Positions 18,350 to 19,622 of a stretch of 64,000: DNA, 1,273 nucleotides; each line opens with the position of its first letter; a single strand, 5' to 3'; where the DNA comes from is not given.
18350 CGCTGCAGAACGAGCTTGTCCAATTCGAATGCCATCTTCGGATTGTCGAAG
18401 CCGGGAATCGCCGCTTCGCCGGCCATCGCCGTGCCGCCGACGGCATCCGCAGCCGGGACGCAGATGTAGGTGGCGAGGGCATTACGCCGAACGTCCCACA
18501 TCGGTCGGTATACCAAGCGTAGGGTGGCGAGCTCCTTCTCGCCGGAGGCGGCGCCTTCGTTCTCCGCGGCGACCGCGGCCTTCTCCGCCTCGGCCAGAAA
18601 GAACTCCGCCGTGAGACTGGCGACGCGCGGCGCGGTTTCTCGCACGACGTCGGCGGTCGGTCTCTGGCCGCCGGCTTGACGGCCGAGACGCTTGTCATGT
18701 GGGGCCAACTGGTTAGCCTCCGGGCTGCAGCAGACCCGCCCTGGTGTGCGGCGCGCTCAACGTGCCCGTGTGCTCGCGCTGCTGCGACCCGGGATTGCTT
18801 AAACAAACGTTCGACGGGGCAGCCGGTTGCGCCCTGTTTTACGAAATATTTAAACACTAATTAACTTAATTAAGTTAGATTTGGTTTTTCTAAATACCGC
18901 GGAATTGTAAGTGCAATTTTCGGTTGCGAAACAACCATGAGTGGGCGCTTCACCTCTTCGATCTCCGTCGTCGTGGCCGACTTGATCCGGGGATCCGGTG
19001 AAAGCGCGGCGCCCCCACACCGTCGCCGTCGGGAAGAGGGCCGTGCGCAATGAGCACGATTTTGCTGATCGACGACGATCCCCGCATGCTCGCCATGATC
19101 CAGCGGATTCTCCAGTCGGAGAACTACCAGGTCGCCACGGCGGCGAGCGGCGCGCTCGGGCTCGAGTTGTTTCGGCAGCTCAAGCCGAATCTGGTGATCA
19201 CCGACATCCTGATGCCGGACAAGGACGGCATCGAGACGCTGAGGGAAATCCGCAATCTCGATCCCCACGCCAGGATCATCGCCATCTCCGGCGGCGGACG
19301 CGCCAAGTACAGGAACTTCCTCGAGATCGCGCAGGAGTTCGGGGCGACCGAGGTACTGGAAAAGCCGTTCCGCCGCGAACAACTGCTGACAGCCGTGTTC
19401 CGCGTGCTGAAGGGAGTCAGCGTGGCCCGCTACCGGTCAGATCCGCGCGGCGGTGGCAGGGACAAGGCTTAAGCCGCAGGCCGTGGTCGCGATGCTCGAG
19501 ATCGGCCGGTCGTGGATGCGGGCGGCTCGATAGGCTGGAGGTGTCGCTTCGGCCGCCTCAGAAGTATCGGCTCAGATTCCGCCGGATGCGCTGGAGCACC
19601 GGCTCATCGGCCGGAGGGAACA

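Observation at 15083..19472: A degenerate EAL protein translationally coupled to a CHASE-PAS hybrid kinase, divergent from an orphan receiver across an AT-rich spacer with a 16-bp palindrome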

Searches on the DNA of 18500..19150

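Call 60: search_rna_families(source=window, start=18500, end=19150, threshold=evalue, max_evalue=1)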
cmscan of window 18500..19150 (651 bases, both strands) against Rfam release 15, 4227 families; matches with E-value up to 1: 0.
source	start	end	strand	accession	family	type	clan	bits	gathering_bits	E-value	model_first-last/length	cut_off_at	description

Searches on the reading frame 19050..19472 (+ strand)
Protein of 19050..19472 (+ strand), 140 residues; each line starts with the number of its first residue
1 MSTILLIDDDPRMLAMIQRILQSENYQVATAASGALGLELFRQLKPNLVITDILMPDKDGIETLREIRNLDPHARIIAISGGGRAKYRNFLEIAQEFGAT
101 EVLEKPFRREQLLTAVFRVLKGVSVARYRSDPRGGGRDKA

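Call 5: search_protein_families(library=pfam, proteins=[window:19050-19472:+], max_evalue=1)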
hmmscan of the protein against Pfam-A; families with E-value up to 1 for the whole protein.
window:19050-19472:+ (140 aa): 3 families
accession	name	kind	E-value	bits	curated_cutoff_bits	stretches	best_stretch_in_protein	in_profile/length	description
PF00072.30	Response_reg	-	1.1e-26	93.6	30.2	1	4-116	1-110/111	Response regulator receiver domain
PF07035.17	RMC1_C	-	0.012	15.5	26.9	1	32-96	163-218/248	Regulator of MON1-CCZ1 complex, C-terminal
PF01206.22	TusA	-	0.066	13.5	28.6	0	61-104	15-56/70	Sulfurtransferase TusA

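Call 6: search_protein_families(library=ncbifam, proteins=[window:19050-19472:+], max_evalue=1)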
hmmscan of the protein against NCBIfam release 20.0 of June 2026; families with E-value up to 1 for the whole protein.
window:19050-19472:+ (140 aa): 102 families (the best 25 are shown)
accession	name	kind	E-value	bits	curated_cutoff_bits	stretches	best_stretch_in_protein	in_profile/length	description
NF041367.1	CheY_Halo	equivalog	2.7e-18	66.4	200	1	4-118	1-112/114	chemotaxis protein CheY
NF051870.1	NAssimRespRegNtrX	equivalog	7.9e-18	64.6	600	1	1-127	1-126/452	nitrogen assimilation response regulator NtrX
NF051850.1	RespRegRprY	equivalog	2.1e-17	63.3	370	1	3-124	6-124/234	response regulator transcription factor RprY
NF046022.1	RespRegCpdRBruc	equivalog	2.4e-17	63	180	1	1-121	1-118/120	cell cycle two-component system response regulator CpdR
NF040689.1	MtrAB_MtrA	equivalog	3.6e-17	62.4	300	1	4-117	1-110/219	MtrAB system response regulator MtrA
NF053512.1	nitric_RR_NosR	exception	4.3e-17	62.3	400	1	4-122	1-117/422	response regulator c-di-GMP phosphodiesterase, NosR family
TIGR01818.1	ntrC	equivalog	1.2e-16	60.6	558.6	1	4-122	1-116/463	nitrogen regulation protein NR(I)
NF045505.1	RR_RssB_Pseudo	equivalog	3.3e-16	59.3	700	1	3-114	7-115/394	two-component system response regulator RssB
NF046020.1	HisKinCckABruc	equivalog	5.1e-16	57.7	1000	1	2-120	750-867/868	cell cycle histidine kinase CckA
NF047793.1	ResRegPgtA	equivalog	8e-16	57.9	650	1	3-121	7-122/414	two-component system response regulator PgtA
NF006900.1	PRK09390.1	equivalog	2.4e-15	56.6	255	1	3-123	6-123/203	response regulator FixJ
NF011695.0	PRK15115.1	equivalog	4.4e-15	55.4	763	1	3-121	8-123/445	two-component system response regulator GlrR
NF041733.1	resp_reg_CseB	equivalog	4.7e-15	55.6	350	1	3-126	2-121/228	two-component system response regulator CseB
NF007005.1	PRK09468.1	equivalog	6.4e-15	55.2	331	1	3-121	5-120/237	osmolarity response regulator transcription factor OmpR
NF007935.0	PRK10651.1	equivalog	7.7e-15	54.7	250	1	2-122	7-126/216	two-component system response regulator NarL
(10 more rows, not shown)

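Call 37: list_cluster_members(proteins=[P0001, window:19050-19472:+, window:15083-17758:-])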
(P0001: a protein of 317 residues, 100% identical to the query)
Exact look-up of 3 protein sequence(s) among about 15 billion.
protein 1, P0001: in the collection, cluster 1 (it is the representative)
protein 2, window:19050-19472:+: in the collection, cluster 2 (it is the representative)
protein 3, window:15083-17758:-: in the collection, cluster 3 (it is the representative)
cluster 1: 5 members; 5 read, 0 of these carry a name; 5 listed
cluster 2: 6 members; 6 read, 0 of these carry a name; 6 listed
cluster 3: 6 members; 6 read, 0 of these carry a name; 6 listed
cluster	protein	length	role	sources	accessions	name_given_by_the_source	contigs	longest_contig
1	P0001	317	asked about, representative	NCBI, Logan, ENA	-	-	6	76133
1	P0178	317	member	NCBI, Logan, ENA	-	-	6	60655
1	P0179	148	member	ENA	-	-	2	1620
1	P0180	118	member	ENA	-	-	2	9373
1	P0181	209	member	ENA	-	-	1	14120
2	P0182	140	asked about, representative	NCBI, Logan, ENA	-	-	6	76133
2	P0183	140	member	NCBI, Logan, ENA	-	-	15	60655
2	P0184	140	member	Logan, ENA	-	-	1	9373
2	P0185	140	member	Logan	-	-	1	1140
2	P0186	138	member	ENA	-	-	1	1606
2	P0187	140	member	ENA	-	-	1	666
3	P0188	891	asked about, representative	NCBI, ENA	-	-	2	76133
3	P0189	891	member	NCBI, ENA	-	-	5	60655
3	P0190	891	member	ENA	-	-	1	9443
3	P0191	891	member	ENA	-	-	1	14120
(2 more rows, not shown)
